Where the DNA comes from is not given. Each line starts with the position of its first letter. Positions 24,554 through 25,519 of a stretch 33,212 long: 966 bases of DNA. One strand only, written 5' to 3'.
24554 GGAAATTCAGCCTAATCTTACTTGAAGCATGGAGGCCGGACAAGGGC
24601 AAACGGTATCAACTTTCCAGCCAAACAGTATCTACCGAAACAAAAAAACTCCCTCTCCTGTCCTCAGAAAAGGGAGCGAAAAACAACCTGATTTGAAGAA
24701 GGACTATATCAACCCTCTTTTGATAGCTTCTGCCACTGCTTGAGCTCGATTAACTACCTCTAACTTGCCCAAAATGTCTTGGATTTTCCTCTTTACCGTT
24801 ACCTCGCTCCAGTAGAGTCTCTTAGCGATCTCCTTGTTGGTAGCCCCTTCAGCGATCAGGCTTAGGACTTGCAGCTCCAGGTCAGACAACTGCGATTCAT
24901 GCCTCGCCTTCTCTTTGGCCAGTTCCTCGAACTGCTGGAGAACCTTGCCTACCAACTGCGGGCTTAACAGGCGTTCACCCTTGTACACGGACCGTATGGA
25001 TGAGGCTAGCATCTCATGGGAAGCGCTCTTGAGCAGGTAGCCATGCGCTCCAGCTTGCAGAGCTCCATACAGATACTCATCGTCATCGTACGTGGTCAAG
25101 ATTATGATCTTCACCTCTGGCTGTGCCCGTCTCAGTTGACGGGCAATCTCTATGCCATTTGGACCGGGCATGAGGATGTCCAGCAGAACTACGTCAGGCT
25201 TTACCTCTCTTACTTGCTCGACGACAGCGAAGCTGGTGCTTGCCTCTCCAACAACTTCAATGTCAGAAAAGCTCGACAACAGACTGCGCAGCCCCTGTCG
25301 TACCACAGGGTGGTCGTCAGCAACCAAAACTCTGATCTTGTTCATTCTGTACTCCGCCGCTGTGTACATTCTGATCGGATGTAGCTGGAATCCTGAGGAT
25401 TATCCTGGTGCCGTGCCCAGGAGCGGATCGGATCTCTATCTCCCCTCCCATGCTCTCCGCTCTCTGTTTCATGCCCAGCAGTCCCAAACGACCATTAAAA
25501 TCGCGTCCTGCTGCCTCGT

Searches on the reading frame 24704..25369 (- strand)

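Call 75: search_protein_families(library=pfam, max_evalue=0.0001, proteins=[window:24704-25369:-])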
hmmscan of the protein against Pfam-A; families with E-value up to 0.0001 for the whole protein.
window:24704-25369:- (221 aa): 3 families
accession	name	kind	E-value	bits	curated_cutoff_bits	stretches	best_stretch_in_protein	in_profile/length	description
PF00072.30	Response_reg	-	2.3e-28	99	30.2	1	14-125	1-110/111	Response regulator receiver domain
PF00196.25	GerE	-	4.5e-14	52.2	23.5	1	160-213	2-55/57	Bacterial regulatory proteins, luxR family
PF19610.4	DUF6115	-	3.2e-05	24.8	27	0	150-186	85-121/134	Family of unknown function (DUF6115)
